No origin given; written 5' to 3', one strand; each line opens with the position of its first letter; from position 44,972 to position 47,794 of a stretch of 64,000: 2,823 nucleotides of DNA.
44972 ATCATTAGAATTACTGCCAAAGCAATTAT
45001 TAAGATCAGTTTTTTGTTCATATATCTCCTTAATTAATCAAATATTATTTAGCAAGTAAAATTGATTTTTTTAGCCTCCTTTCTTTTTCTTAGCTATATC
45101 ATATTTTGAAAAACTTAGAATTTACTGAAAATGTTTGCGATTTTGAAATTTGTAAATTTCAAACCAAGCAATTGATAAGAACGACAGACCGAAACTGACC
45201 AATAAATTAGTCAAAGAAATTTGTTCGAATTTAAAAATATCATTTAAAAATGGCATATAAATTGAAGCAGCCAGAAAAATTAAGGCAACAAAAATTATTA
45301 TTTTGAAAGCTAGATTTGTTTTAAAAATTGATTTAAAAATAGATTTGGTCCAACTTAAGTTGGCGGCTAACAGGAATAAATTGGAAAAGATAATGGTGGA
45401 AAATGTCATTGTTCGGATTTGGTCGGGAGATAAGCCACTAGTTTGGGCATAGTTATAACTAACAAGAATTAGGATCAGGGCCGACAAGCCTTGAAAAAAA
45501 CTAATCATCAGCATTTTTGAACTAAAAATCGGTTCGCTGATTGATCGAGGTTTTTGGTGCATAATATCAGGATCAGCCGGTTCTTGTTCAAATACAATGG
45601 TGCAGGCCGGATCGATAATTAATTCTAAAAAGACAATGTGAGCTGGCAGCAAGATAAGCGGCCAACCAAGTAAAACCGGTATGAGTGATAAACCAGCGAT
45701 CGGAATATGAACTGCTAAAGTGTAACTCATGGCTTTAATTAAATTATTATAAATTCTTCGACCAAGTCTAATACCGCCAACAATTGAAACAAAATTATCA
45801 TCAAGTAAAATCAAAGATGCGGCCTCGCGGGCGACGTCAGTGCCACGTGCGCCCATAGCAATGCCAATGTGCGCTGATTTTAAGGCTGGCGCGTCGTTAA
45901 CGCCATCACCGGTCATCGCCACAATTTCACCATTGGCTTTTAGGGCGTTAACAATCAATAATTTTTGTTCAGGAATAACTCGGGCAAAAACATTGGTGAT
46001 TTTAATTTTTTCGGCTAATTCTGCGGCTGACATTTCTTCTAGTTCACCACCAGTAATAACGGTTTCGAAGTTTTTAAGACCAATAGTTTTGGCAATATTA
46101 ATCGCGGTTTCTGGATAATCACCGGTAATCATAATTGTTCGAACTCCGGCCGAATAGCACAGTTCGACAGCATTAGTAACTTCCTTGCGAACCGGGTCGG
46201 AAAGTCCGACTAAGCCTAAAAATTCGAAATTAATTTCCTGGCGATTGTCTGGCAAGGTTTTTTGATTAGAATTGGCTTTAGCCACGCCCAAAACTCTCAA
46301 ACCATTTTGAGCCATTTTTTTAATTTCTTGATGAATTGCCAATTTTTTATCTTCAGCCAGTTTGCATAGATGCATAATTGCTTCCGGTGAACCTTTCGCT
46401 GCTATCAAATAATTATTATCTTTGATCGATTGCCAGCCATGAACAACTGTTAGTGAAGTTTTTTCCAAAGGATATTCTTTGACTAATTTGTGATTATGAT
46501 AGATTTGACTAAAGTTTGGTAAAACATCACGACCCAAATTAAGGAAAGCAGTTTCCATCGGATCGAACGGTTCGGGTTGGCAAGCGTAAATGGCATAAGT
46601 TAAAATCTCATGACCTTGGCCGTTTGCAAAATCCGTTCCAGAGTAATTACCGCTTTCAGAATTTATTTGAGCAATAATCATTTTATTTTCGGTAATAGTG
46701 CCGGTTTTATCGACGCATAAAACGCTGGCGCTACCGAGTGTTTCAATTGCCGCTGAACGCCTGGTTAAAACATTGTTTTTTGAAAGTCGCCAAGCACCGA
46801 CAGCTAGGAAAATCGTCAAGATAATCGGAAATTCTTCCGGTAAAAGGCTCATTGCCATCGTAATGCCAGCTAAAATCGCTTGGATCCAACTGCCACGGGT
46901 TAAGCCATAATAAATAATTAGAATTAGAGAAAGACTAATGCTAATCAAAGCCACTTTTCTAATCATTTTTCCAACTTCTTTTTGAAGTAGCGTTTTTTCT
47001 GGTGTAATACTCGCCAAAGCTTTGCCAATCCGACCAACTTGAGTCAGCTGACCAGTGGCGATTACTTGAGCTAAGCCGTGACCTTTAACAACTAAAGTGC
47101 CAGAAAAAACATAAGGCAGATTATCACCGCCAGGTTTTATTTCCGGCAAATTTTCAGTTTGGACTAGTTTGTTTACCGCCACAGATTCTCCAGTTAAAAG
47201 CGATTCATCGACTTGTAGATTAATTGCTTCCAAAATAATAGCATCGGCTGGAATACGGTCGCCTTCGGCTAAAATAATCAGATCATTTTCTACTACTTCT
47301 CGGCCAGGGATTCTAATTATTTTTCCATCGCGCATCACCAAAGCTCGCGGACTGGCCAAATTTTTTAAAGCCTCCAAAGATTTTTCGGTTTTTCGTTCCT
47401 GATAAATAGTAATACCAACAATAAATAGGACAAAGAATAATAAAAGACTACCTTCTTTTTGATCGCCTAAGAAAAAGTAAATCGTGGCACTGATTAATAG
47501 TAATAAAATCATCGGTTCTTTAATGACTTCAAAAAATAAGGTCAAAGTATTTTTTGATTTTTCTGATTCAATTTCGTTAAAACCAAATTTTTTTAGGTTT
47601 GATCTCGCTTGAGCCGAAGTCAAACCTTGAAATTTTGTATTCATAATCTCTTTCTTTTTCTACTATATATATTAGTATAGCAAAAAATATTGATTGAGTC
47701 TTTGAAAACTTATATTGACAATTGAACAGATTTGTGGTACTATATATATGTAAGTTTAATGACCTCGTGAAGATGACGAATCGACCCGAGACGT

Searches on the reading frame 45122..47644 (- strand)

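Call 41: search_protein_families(library=pfam, proteins=[window:45122-47644:-], max_evalue=0.00001)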
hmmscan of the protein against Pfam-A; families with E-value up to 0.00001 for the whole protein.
window:45122-47644:- (840 aa): 4 families
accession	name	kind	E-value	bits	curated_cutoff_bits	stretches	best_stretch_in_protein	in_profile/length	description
PF00122.25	E1-E2_ATPase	-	5.4e-41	140.5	28.1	1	96-290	2-181/181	E1-E2 ATPase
PF00689.26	Cation_ATPase_C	-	1.3e-36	126.5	27.3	1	662-833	1-174/175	Cation transporting ATPase, C-terminus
PF00702.32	Hydrolase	-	3.4e-17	63.9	26.4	1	308-592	3-191/191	haloacid dehalogenase-like hydrolase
PF00690.31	Cation_ATPase_N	-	7.6e-12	45.2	20.4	1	6-55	19-68/69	Cation transporter/ATPase, N-terminus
